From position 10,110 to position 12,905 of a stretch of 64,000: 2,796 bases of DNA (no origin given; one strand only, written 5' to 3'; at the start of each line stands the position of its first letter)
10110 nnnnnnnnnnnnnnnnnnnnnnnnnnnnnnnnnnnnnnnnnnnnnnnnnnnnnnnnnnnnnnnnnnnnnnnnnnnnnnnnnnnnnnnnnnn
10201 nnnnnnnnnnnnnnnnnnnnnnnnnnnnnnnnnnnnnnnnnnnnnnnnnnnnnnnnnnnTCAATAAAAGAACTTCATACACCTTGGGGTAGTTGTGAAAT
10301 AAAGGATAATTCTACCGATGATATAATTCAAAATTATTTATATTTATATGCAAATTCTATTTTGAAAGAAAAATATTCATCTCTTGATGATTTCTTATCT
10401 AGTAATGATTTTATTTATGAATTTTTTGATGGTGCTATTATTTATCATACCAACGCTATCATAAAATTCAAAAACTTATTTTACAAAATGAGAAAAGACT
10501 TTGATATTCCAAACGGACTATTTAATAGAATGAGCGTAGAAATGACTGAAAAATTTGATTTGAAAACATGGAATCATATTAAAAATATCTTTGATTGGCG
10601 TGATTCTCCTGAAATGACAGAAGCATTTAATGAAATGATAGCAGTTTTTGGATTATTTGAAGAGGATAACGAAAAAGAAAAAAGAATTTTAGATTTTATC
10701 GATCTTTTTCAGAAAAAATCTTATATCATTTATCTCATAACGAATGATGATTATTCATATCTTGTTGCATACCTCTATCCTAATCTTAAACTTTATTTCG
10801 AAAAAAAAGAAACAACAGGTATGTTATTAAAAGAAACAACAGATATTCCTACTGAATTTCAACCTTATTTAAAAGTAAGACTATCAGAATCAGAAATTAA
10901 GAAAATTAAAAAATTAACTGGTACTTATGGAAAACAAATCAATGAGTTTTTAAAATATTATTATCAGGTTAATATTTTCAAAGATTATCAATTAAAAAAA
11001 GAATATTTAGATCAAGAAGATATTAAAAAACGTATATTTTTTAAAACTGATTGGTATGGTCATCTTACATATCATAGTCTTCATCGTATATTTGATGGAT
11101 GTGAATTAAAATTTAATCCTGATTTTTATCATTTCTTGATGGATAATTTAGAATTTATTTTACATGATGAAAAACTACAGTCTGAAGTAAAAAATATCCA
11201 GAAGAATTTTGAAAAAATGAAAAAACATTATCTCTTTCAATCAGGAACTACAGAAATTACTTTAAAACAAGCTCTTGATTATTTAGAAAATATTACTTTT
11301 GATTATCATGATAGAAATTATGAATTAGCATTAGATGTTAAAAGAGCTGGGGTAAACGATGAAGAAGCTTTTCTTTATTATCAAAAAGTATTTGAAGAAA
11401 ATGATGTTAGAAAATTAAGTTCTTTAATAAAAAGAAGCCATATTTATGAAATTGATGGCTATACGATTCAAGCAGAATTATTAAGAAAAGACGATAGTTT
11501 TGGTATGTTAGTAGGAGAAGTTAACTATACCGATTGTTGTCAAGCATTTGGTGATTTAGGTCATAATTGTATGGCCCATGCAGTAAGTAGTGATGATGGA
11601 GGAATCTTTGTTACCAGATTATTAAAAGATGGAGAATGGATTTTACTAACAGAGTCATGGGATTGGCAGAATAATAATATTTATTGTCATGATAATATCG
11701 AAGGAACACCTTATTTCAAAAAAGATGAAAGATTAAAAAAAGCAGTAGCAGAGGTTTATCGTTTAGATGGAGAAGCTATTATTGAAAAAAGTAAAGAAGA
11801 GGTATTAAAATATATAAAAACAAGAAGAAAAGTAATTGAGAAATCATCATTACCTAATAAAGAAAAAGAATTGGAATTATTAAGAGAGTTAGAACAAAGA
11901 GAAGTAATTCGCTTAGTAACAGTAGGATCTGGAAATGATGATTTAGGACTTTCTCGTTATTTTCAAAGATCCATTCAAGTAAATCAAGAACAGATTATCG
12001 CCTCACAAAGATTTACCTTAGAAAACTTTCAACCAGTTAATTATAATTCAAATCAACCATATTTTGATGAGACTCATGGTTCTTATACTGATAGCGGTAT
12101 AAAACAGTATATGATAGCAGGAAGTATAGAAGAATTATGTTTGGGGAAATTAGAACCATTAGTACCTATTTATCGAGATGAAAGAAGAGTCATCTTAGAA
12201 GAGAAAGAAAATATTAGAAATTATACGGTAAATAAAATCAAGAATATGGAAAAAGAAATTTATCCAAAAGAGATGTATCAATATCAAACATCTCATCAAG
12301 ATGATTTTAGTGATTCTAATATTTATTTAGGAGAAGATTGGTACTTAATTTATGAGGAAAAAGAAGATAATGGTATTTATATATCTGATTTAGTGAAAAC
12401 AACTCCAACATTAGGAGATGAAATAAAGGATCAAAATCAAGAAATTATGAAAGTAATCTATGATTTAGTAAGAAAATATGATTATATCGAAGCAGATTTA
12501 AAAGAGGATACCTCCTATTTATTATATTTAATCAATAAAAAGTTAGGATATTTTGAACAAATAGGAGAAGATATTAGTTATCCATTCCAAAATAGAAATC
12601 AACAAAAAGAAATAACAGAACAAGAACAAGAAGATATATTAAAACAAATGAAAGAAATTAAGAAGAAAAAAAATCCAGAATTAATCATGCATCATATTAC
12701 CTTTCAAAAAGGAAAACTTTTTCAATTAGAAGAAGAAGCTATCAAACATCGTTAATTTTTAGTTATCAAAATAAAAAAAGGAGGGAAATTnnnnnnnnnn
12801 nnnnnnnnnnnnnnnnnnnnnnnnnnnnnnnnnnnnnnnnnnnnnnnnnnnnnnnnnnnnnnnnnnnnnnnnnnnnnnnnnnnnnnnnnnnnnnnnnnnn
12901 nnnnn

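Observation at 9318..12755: Signal-less BspA-type LRR protein with ~12 near-identical 69-bp repeats and an 830-aa uncharacterised C-terminal domain carrying a Cys/His cluster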

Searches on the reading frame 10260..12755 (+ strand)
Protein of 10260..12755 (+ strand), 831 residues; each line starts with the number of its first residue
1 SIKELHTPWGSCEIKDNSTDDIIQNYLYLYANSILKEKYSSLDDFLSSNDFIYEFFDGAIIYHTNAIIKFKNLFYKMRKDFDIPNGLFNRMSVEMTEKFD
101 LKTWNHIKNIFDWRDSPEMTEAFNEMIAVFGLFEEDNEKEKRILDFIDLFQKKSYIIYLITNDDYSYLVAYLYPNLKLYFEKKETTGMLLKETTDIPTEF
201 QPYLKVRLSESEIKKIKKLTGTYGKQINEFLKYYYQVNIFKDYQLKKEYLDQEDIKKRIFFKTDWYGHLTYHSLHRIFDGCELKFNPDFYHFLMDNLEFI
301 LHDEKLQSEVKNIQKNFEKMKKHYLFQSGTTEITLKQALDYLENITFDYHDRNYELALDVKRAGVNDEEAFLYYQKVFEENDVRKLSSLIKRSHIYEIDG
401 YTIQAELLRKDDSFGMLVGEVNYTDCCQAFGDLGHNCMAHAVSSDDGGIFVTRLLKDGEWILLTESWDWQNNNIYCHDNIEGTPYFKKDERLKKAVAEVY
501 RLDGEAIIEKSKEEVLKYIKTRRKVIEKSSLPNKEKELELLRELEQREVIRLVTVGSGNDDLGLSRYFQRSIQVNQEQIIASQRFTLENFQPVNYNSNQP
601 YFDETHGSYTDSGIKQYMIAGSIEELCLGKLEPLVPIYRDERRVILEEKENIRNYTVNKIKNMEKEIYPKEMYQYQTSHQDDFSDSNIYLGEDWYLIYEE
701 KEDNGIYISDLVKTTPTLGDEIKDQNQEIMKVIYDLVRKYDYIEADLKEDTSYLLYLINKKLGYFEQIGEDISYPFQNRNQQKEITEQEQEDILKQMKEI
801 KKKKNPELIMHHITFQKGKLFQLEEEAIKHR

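Call 8: search_solved_structures(query=window:10260-12755:+, max_evalue=1)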
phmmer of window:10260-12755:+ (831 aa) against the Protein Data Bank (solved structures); distinct sequences matched with E-value up to 1: 2.
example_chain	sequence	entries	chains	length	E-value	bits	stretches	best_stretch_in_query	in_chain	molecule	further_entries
5bzw_A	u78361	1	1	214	0.36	12.4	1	681-795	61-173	2B3 HIV Antibody light chain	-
5w42_L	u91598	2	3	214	0.72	11.5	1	681-795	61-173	Fab H3v-47 light chain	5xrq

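Call 9: search_protein_families(library=phrogs, proteins=[window:10260-12755:+], max_evalue=0.1)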
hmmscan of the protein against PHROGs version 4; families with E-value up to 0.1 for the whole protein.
window:10260-12755:+ (831 aa): 0 families

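Call 10: search_protein_families(library=padloc, proteins=[window:10260-12755:+], max_evalue=0.1)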
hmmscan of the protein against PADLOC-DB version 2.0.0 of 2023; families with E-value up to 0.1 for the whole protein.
window:10260-12755:+ (831 aa): 0 families

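Call 11: find_homologous_proteins(query=window:10260-12755:+, max_evalue=0.001)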
Query window:10260-12755:+ (831 aa): 73 proteins with E <= 0.001 among 8000 candidates.
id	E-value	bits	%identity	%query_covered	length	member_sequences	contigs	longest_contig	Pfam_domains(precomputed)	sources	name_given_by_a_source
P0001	0.0e+0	1876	100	100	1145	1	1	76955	PF13306.13,PF13855.13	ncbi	-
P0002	0.0e+0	1745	88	100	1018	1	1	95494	PF13306.13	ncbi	-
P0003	0.0e+0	1742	94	100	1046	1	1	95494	PF13306.13,PF13855.13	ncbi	-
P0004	0.0e+0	1484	81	100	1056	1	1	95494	PF13306.13,PF13855.13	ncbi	-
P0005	0.0e+0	1057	60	99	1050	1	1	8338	PF13306.13,PF13855.13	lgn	-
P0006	0.0e+0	1052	60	99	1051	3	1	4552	PF13306.13,PF13855.13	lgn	-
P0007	0.0e+0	1040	59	100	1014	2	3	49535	PF13306.13,PF13855.13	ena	-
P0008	0.0e+0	1022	58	100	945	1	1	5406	PF13306.13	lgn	-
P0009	1.7e-292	991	80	68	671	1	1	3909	PF13306.13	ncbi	-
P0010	5.1e-281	953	54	98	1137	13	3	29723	PF13306.13,PF13855.13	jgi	-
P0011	2.4e-271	921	53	100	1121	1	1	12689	PF13306.13,PF13855.13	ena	-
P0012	1.0e-267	909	52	100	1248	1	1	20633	PF13306.13,PF13855.13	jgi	-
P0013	3.0e-261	888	55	98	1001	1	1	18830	PF13306.13,PF13855.13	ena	-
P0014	3.5e-261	887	55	98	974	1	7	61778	PF13306.13,PF13855.13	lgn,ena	-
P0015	3.2e-260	884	55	98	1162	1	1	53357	PF13306.13,PF13855.13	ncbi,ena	-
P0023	5.0e-257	874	53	97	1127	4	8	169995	PF13306.13,PF12799.14,PF13855.13,PF23952.2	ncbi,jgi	-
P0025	3.7e-256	871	52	97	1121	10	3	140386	PF13306.13,PF12799.14,PF13855.13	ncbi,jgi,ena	-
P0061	3.7e-194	666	44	92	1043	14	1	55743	PF13306.13,PF13855.13,PF23952.2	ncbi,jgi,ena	-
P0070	6.2e-81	291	32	67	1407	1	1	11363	-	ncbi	-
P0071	3.6e-76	275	30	89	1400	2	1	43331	-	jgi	jgi:hypothetical protein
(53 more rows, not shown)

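Call 13: find_encoding_contigs(protein=P0001, flank=10000, max_places=3)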
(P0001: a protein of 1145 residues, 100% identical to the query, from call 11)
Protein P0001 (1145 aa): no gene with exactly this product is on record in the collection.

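Call 14: find_encoding_contigs(protein=P0003, flank=10000, max_places=3)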
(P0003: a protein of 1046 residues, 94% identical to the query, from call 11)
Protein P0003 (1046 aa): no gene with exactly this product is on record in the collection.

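Call 15: list_cluster_members(proteins=[P0001, P0003, P0015, P0023, P0025, P0061, P0070, P0071])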
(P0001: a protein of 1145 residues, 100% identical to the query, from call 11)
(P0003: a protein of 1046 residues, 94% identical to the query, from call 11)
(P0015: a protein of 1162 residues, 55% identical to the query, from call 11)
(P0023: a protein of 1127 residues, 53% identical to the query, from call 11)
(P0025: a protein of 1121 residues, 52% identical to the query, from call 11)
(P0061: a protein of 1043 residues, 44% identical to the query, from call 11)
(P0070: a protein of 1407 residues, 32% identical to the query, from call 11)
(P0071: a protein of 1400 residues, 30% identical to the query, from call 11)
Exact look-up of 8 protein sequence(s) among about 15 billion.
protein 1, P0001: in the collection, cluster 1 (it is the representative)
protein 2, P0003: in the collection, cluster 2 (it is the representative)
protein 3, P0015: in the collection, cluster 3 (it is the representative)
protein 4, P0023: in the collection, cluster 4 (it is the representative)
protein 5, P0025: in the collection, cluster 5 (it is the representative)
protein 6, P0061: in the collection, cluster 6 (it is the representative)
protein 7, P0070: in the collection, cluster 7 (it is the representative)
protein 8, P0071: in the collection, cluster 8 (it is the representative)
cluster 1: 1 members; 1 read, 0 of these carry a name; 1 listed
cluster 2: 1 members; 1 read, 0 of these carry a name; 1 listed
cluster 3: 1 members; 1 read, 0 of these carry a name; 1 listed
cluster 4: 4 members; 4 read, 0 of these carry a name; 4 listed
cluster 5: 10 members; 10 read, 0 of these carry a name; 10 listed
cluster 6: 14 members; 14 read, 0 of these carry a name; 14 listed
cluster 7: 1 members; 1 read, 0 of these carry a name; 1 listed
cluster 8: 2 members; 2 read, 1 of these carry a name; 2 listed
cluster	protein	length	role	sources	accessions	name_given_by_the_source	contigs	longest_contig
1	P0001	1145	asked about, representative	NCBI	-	-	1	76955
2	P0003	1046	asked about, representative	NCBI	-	-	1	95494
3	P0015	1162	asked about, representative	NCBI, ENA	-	-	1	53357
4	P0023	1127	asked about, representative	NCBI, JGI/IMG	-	-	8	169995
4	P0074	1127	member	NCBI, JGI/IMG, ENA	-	-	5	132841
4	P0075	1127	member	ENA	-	-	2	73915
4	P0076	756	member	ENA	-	-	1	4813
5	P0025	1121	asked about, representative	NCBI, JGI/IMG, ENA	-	-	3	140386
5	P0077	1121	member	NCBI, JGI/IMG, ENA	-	-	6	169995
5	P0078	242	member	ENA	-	-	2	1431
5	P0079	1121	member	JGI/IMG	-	-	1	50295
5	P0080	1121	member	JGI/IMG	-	-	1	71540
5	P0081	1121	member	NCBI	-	-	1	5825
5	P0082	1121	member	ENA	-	-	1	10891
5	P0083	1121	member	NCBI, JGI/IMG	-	-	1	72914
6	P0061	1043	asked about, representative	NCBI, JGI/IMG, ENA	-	-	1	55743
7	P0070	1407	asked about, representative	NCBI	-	-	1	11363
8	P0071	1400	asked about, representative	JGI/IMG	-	hypothetical protein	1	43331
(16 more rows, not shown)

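Call 21: find_related_loci(query=A2, collection=genome_contigs, flank=10000)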
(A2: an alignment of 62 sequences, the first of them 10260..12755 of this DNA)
Query A2 (831 aa) in genome_contigs; peptide patterns used: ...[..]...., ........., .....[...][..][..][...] (x = any residue, [..] = any of these).
30 stretches matched a pattern; 18 encode a relative of the query (tblastn E <= 1e-3); 15 distinct loci.
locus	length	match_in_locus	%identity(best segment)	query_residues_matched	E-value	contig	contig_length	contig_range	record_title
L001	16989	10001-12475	81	2-831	0e+0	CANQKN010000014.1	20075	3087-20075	MAG: uncultured Bacilli bacterium isolate Lapin-017__bin57 genome assembly, contig: Lapin-017__NODE_1455_length_20075_co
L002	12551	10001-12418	57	2-815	0e+0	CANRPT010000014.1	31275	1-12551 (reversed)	MAG: uncultured Bacilli bacterium isolate Lapin-018__bin21 genome assembly, contig: Lapin-018__NODE_1156_length_31275_co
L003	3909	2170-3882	78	1-581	0e+0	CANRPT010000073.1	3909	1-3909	MAG: uncultured Bacilli bacterium isolate Lapin-018__bin21 genome assembly, contig: Lapin-018__NODE_27827_length_3909_co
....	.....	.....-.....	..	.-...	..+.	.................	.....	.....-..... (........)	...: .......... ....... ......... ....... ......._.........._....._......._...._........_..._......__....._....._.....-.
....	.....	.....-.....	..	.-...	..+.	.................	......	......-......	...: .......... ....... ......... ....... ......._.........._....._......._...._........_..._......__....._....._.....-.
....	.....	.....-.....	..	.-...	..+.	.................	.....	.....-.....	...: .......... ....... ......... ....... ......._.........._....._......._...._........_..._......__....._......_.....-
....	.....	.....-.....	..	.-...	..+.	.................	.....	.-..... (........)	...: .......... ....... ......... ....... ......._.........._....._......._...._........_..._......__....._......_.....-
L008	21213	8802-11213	53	19-826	0e+0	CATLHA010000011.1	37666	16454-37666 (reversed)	MAG TPA_asm: uncultured Bacillales bacterium isolate MGG03199_1680015500 genome assembly, contig: ERR2497919_155, whole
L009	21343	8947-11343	52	17-818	0e+0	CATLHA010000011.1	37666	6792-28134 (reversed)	MAG TPA_asm: uncultured Bacillales bacterium isolate MGG03199_1680015500 genome assembly, contig: ERR2497919_155, whole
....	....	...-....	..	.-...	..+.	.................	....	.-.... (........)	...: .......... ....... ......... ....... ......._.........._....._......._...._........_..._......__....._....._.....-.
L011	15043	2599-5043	49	1-818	0e+0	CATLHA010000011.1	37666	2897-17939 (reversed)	MAG TPA_asm: uncultured Bacillales bacterium isolate MGG03199_1680015500 genome assembly, contig: ERR2497919_155, whole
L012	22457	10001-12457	66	5-825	0e+0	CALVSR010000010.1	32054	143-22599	MAG: uncultured Bacilli bacterium isolate BRZ_GB__bin120 genome assembly, contig: BRZ_GB__NODE_2002_length_32054_cov_5.3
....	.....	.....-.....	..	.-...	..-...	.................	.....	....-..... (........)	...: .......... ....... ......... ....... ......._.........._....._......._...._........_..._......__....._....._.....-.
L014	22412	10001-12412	54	5-818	0e+0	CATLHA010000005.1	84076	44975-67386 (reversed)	MAG TPA_asm: uncultured Bacillales bacterium isolate MGG03199_1680015500 genome assembly, contig: ERR2497919_38, whole g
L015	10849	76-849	60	562-819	2e-97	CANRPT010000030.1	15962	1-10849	MAG: uncultured Bacilli bacterium isolate Lapin-018__bin21 genome assembly, contig: Lapin-018__NODE_3275_length_15962_co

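Call 31: find_related_loci(query=A2, collection=viral_contigs, flank=8000)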
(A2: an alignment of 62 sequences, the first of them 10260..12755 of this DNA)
Query A2 (831 aa) in viral_contigs; peptide patterns used: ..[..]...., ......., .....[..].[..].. (x = any residue, [..] = any of these).
47 stretches matched a pattern, but none encodes a relative of the query by tblastn (E <= 1e-3).

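Call 32: search_protein_representatives(protein=window:10260-12755:+)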
Query: 831 residues. Proteins with E-value up to 0.001 (for the whole library): 352; up to 1e-10: 222; up to 1e-30: 64. The best 150 are listed.
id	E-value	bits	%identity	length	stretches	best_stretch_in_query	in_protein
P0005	0.0e+00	1056.6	61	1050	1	2-824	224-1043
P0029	1.9e-254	863.4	55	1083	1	1-818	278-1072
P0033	1.9e-252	856.9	52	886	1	2-829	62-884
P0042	3.4e-246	836.2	51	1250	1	1-823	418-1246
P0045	3.5e-243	826.2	51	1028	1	2-829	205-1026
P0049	3.1e-229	780.1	51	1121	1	4-817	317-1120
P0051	2.6e-224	763.8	47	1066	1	2-819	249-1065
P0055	3.5e-221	753.4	46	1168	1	2-818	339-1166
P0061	1.2e-194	665.7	45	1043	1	2-776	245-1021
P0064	6.1e-190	650.1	45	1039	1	3-778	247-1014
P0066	1.1e-115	404.5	40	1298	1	63-817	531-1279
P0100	2.0e-103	363.9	37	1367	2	187-817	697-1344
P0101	9.8e-96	338.5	60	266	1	562-819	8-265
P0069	5.6e-88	312.8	50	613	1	1-416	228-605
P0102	5.4e-87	309.6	35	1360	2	200-817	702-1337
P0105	1.4e-77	278.4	34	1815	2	190-816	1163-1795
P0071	1.1e-76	275.4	33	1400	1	49-760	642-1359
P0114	1.2e-68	248.9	34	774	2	258-817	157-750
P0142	3.3e-36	141.6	31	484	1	352-818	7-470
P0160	7.7e-27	110.6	28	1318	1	100-670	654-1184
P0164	8.7e-26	107.1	37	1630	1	249-483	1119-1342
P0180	3.6e-23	98.5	32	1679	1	269-582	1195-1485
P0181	3.7e-23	98.4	31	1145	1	269-562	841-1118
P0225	1.9e-19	86.1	28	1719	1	101-730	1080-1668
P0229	4.3e-19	85.0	32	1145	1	269-503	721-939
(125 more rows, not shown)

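Call 33: search_protein_families(library=pfam, proteins=[P0105, P0164, P0180, P0225, P0100, P0160], max_evalue=0.001)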
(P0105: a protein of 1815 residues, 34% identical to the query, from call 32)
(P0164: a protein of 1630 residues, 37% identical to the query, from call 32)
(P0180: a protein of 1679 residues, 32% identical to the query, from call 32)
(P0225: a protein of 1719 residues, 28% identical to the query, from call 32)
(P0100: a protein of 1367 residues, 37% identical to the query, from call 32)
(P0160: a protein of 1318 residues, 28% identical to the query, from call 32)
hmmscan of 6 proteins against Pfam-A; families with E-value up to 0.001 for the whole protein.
P0105 (1815 aa): 0 families

P0164 (1630 aa): 0 families

P0180 (1679 aa): 0 families

P0225 (1719 aa): 0 families

P0100 (1367 aa): 1 family
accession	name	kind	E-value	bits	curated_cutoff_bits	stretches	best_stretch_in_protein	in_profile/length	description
PF16739.11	CARD_2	-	0.00065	20.1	28.2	0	1314-1359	3-48/93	Caspase recruitment domain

P0160 (1318 aa): 0 families

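Call 34: predict_structure(alignment_id=A2)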
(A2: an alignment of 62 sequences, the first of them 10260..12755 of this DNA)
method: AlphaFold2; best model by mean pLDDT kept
length: 831 residues; sequences in the alignment: 62
mean_pLDDT: 90.9   pTM: 0.68
mean pLDDT of the five models: 90.9, 90.3, 90.2, 89.4, 88.7
residues with pLDDT >= 90: 578; 70-90: 241; 50-70: 11; < 50: 1
segments of 3 or more residues with pLDDT < 50: none
pLDDT, mean of each block of 10 residues (from residue 1): 85 86 93 94 92 84 90 95 93 96 94 91 97 95 91 64 87 83 93 90 92 91 87 95 86 80 86 93 95 94 93 93 78 90 79 91 89 95 92 96 97 95 90 93 95 95 95 92 91 97 97 94 90 88 91 91 93 86 81 89 85 88 85 90 93 94 93 90 93 97 95 92 93 94 95 93 94 93 95 93 89 95 84 79
secondary structure, 60 per line:
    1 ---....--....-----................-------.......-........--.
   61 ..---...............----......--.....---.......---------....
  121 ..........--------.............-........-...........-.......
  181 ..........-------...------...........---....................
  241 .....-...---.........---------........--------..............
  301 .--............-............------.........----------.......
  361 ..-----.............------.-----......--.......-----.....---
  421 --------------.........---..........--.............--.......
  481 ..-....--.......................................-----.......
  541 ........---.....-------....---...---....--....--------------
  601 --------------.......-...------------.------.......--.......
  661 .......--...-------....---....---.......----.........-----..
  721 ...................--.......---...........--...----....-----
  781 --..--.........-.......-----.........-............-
elements in order (helices of 4 or more, strands of 3 or more residues): E4-7 E10-13 H19-34 H42-48 H50-57 H66-80 H85-90 H93-97 H101-107 H117-130 H139-151 H153-158 H162-172 H174-179 E180-190 E207-209 H210-217 H221-234 E235-245 H253-261 H271-278 H287-301 H304-315 H317-328 H335-343 H354-362 H368-380 E393-398 E401-407 H413-417 H435-443 E447-456 E459-471 E474-482 H484-487 H490-528 H534-548 E552-556 H564-567 E571-573 E577-580 E583-586 E615-621 E645-648 H654-667 H680-683 E687-690 E694-700 E705-713 H719-739 E742-748 H752-762 E765-767 E772-775 H787-795 H797-803 E809-817 H819-830
